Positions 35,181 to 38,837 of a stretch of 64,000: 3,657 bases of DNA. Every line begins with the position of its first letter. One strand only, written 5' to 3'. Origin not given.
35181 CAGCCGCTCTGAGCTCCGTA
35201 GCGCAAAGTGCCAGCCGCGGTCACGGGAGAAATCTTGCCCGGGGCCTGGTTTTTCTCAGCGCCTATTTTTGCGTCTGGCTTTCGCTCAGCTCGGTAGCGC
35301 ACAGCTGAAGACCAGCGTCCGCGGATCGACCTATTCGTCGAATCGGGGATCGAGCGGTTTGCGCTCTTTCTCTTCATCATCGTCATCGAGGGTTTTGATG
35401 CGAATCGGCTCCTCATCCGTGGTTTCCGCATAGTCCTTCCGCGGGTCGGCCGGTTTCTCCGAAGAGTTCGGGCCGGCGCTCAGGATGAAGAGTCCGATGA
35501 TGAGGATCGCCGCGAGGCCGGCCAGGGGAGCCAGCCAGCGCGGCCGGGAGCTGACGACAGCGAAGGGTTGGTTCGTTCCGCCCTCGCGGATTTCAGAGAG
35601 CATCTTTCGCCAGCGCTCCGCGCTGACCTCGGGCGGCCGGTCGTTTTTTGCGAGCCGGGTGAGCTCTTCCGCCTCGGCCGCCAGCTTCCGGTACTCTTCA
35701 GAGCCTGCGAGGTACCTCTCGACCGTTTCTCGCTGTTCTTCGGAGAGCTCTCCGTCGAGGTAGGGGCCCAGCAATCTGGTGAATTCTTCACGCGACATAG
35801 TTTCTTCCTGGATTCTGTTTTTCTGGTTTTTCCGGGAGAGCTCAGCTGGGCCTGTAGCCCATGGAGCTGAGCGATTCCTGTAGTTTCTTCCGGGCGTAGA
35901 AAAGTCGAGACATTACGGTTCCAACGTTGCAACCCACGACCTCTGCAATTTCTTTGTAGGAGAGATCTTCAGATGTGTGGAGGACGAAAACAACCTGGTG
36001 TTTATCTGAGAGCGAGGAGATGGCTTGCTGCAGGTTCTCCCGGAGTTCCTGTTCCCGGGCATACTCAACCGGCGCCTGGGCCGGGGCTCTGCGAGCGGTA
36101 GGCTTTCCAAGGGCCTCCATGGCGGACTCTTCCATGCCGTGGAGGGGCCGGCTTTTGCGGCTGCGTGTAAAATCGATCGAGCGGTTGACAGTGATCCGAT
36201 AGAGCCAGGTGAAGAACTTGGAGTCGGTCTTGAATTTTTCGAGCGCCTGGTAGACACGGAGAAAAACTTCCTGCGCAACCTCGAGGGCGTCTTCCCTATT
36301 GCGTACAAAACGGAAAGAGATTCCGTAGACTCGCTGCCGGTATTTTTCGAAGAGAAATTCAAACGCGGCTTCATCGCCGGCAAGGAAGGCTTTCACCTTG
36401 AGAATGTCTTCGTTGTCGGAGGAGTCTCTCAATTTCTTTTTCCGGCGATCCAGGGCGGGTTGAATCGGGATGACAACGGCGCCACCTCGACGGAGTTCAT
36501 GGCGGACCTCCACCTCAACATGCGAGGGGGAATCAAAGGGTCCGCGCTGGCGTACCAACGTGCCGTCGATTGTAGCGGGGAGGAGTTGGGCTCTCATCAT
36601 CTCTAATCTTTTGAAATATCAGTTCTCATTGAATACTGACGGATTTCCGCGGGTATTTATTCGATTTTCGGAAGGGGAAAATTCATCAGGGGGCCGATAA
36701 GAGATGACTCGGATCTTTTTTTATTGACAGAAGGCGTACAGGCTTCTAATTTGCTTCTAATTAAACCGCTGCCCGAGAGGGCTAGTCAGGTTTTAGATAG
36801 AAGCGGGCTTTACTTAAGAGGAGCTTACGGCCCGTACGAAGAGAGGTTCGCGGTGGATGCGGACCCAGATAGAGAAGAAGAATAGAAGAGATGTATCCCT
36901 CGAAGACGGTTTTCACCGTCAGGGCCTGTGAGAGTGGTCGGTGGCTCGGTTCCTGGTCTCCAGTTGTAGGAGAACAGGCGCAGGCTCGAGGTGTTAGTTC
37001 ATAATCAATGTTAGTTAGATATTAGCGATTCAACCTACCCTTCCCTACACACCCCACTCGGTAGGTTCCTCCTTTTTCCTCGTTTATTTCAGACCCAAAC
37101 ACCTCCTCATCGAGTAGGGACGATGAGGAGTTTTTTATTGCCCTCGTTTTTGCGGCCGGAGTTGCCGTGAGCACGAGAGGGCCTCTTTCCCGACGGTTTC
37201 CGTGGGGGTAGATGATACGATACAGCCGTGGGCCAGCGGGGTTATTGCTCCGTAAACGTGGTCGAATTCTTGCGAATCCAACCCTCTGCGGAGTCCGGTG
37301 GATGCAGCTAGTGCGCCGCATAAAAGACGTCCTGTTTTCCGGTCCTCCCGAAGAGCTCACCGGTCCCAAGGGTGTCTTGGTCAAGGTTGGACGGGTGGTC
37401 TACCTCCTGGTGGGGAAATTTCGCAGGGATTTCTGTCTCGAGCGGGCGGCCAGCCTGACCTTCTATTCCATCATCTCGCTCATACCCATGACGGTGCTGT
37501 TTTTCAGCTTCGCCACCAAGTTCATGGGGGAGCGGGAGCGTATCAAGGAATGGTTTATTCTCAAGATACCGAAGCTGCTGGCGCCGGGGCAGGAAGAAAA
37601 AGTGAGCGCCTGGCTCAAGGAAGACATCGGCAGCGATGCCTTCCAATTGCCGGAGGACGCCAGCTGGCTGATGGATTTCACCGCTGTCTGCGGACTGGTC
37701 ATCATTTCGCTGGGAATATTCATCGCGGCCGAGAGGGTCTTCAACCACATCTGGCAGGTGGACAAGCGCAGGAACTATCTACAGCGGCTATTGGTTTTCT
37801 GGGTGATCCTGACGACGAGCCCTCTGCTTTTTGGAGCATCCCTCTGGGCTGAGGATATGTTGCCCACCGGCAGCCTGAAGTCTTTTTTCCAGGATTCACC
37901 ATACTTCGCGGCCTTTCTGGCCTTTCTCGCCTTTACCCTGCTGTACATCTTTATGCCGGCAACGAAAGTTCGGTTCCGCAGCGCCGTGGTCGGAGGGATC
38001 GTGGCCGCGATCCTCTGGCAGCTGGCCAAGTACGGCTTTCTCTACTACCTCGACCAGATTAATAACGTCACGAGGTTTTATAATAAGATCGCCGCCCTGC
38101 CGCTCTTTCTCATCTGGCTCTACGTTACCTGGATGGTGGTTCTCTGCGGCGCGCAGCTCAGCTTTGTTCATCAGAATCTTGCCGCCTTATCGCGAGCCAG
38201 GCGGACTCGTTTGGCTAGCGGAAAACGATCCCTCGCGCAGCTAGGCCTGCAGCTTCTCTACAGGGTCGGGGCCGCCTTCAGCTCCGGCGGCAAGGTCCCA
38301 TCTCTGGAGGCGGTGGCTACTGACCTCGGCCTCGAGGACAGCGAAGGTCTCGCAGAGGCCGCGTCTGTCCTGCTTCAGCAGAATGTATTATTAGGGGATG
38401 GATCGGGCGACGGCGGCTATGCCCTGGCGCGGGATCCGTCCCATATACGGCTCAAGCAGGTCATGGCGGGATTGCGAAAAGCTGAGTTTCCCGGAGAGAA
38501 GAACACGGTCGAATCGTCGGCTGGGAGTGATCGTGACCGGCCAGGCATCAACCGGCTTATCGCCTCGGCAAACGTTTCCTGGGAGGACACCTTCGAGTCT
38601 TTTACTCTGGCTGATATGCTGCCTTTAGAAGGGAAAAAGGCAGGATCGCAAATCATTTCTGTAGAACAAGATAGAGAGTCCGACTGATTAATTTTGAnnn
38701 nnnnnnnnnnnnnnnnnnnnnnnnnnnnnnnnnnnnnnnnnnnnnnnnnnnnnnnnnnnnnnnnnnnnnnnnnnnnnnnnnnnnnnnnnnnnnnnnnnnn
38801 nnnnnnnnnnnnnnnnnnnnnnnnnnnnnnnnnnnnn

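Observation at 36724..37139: An ORF-free transcription unit with a textbook promoter and terminator: a candidate novel sRNA of about 380 nt.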

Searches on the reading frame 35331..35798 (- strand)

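Call 10: search_protein_families(library=pfam, proteins=[window:35331-35798:-], max_evalue=0.01)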
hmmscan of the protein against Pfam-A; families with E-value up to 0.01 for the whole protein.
window:35331-35798:- (155 aa): 1 family
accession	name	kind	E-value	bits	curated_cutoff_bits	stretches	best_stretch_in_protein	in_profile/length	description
PF13490.11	zf-HC2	-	1.4e-05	25.5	22.2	1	4-28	2-26/35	Putative zinc-finger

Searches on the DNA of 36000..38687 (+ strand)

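Call 4: search_rna_families(source=window, start=36000, end=38000, threshold=evalue, max_evalue=10, show_alignments=3)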
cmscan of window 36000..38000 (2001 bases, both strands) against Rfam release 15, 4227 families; matches with E-value up to 10: 4.
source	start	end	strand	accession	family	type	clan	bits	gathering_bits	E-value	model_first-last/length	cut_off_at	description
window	37617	37696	-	RF02233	sX14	Gene; sRNA;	-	21.1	80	0.41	1-92/92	no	Xanthomonas sRNA sX14/Xoo3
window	37628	37662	+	RF01172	sn2343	Gene; snRNA; snoRNA; CD-box;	-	17.6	60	1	1-78/78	no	Small nucleolar RNA sn2343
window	36034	36102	+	RF01903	mir-500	Gene; miRNA;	-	16.1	78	3.3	1-84/84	no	mir-500 microRNA precursor family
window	37681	37727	-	RF02476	GlsR7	Gene; snRNA; snoRNA; CD-box;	-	15.3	75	4.8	1-59/59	no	Small nucleolar RNA GlsR7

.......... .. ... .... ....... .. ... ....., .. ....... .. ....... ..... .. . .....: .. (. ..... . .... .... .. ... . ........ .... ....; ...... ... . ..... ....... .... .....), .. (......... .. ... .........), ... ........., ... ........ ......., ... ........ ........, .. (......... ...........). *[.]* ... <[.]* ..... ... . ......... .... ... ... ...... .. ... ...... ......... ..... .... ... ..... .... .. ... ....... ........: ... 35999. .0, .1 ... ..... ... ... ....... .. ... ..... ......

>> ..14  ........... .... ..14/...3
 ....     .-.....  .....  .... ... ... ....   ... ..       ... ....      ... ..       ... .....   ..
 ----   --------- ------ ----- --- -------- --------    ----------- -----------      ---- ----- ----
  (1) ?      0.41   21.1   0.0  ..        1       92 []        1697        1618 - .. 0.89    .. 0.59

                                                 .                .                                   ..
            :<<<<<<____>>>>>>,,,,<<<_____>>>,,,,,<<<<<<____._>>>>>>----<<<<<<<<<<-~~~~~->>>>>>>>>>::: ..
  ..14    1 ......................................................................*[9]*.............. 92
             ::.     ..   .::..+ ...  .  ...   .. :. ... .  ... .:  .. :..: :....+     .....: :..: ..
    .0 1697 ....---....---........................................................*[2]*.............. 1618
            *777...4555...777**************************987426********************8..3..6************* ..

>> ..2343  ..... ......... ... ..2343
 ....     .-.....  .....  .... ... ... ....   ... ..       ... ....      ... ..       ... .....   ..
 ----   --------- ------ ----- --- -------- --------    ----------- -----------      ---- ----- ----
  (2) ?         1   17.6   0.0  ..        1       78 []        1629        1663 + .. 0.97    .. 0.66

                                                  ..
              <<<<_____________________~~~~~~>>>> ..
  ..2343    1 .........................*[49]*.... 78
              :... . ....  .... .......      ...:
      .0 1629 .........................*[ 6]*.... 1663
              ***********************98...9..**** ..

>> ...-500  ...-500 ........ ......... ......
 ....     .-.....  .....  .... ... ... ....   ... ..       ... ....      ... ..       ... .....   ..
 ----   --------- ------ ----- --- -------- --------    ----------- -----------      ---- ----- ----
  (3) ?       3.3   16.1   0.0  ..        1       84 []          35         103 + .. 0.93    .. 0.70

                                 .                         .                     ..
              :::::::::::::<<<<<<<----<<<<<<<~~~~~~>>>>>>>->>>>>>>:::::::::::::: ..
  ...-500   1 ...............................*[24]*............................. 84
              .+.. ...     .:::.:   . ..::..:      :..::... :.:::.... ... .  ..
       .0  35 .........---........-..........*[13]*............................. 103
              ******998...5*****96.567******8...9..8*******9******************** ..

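Call 50: build_rna_model(alignment_id=A5, structure=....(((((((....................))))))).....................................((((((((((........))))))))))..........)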
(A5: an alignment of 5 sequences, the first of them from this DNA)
Model R1 built from alignment A5 (5 sequences, 113 columns); structure: as given.
model positions 109; base pairs 17; branch points 1; effective number of sequences 1.14; information 0.591 bits per position. Calibrated on 0.2 Mb of random sequence (short: E-values are rough).
structure used (alignment columns):
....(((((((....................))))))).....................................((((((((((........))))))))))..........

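Call 53: search_with_rna_model(model_id=R1, sources=[window, L001, L002, L003, L004, L005, L006, L007, L008, L009, L010, L011, L012, L013, L014, L015, L016, L017, L018, L019, L020, L021, L022, L023, L024, L025, L026, L027, L028, L029], max_evalue=1)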
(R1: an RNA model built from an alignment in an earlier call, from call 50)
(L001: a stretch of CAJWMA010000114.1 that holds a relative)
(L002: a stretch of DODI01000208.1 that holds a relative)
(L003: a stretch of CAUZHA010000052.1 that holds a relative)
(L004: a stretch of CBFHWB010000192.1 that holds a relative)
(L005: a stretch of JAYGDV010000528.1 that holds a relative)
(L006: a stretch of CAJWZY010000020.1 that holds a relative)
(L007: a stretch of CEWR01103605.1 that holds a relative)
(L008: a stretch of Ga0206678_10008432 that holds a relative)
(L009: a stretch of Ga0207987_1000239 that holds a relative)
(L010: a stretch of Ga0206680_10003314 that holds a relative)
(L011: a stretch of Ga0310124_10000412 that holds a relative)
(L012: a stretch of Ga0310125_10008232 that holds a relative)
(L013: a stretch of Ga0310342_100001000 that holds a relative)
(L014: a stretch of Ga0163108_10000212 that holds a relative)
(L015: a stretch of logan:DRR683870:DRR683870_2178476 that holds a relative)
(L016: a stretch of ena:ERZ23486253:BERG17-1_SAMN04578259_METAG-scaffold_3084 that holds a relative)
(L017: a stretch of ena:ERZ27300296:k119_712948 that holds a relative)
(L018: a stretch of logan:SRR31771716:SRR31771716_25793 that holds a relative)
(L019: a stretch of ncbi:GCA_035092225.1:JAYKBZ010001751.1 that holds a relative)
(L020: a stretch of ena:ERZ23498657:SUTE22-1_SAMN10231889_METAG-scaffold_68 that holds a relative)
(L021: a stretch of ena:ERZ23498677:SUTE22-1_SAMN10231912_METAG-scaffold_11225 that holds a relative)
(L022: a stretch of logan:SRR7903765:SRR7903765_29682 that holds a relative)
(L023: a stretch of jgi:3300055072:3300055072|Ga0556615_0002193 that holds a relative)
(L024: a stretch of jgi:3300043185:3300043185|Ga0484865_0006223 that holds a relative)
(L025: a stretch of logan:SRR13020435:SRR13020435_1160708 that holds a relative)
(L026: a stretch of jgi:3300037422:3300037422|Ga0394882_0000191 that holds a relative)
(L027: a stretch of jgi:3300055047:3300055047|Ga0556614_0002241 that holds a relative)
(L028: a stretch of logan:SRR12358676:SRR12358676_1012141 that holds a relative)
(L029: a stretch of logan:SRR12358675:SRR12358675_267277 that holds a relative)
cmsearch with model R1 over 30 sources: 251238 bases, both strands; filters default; matches with E-value up to 1: 40.
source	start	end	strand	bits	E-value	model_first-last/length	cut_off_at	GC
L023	2356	2464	+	139.1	2.8e-32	1-109/109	no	0.51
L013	9840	9950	+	137.7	6.3e-32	1-109/109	no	0.47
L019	1048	1158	+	137.7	6.3e-32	1-109/109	no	0.47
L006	3755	3865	+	137.4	7.5e-32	1-109/109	no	0.47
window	37029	37139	+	136.3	1.4e-31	1-109/109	no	0.47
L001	3058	3168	+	136.3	1.4e-31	1-109/109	no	0.47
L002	3817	3927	+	136.3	1.4e-31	1-109/109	no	0.47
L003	3818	3928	+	136.3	1.4e-31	1-109/109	no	0.47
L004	3429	3539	+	136.3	1.4e-31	1-109/109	no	0.47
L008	247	357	-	136.3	1.4e-31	1-109/109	no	0.47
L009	2168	2278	+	136.3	1.4e-31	1-109/109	no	0.47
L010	1145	1255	-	136.3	1.4e-31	1-109/109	no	0.47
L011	13065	13175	+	136.3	1.4e-31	1-109/109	no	0.47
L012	3081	3191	+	136.3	1.4e-31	1-109/109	no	0.47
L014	2046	2156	+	136.3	1.4e-31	1-109/109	no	0.47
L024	2337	2445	+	136.1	1.6e-31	1-109/109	no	0.5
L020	2204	2314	+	135.9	1.8e-31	1-109/109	no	0.49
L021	658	768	+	135.9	1.8e-31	1-109/109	no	0.49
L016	2142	2252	+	135.4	2.3e-31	1-109/109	no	0.48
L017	10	120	+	135.4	2.3e-31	1-109/109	no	0.48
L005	3756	3866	+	134.7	3.5e-31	1-109/109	no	0.48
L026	2297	2405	+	127.3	2.4e-29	1-109/109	no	0.47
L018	1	108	+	126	5.2e-29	4-109/109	5'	0.48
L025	1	68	+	82.9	3e-18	42-109/109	5'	0.44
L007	1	46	-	41.6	6.3e-08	1-44/109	3'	0.54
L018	63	173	-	22.7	0.0033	1-109/109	no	0.5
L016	2216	2260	-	15.4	0.23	56-100/109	no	0.49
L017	84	128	-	15.4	0.23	56-100/109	no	0.49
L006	3829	3862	-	15.2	0.25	67-100/109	no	0.47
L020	2278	2311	-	15.2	0.25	67-100/109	no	0.47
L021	732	765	-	15.2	0.25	67-100/109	no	0.47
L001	3132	3165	-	15.2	0.25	67-100/109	no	0.47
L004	3503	3536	-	15.2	0.25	67-100/109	no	0.47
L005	3830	3863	-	15.2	0.25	67-100/109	no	0.47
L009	2242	2275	-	15.2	0.25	67-100/109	no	0.47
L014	2120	2153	-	15.2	0.25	67-100/109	no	0.47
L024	2409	2442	-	14.4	0.4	67-100/109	no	0.53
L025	32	65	-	14.4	0.4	67-100/109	no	0.53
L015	1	19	+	12.9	0.92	91-109/109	5'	0.32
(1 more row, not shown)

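Call 68: search_rna_families(sources=[L016, L020, L023, L024, L026], threshold=evalue, max_evalue=5)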
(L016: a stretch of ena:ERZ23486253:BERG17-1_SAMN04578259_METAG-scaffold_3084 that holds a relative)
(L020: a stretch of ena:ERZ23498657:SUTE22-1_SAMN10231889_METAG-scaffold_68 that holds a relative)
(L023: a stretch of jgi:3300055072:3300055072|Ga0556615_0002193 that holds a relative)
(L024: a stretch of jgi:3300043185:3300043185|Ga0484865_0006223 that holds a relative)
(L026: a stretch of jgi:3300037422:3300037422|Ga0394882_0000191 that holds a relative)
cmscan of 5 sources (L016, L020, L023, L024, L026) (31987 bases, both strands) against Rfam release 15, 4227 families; matches with E-value up to 5: 1.
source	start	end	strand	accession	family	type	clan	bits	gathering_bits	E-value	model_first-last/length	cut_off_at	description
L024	277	342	-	RF02796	Pab160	Gene; snRNA; snoRNA; HACA-box;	-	26.2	47.4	2.3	1-68/68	no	Pab160 RNA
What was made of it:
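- Closest known: Transcription-attenuating leaders and riboswitches. Different: No Rfam riboswitch matches (calls 4, 68).
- Closest known: Housekeeping RNAs of similar size. Different: Rfam models for all three give nothing even at E<=10 (calls 4, 68).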

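Call 79: search_dna_similar(query=window:36700-37160:+, collection=plasmids, mode=distant, max_rows=5)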
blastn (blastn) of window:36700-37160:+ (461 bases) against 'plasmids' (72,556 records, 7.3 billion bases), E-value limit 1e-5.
No match.

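Call 80: search_dna_similar(query=window:36700-37160:+, collection=phages, mode=distant, max_rows=5)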
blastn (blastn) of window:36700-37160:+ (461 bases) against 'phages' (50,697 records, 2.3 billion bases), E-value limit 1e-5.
No match.
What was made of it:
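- Tried and rejected: No similarity to plasmids or phages (calls 79, 80).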

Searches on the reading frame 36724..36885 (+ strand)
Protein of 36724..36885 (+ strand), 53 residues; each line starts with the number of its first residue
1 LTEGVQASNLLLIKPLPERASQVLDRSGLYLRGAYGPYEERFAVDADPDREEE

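Call 10: search_protein_families(library=pfam, proteins=[window:36724-36885:+], max_evalue=0.01)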
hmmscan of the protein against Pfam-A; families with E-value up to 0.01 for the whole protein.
window:36724-36885:+ (53 aa): 0 families

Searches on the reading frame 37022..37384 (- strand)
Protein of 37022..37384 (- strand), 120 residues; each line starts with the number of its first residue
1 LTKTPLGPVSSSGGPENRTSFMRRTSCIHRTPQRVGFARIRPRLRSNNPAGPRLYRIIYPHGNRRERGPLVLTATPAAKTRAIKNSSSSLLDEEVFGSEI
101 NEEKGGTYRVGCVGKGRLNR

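Call 10: search_protein_families(library=pfam, proteins=[window:37022-37384:-], max_evalue=0.01)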
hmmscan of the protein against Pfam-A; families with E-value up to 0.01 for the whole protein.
window:37022-37384:- (120 aa): 0 families

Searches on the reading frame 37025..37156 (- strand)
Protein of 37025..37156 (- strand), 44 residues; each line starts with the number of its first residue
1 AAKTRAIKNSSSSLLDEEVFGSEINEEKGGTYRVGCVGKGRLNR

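Call 82: find_homologous_proteins(query=window:37025-37156:-, max_evalue=1)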
Query seq(44 aa) (44 aa): 1 proteins with E <= 1 among 1 candidates.
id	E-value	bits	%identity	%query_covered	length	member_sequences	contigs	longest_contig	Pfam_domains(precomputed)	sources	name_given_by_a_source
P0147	2.7e-17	78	98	93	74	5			-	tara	tara:strand:+ start:487 stop:711 length:225 start_codon:yes stop_codon:yes gene_type:complete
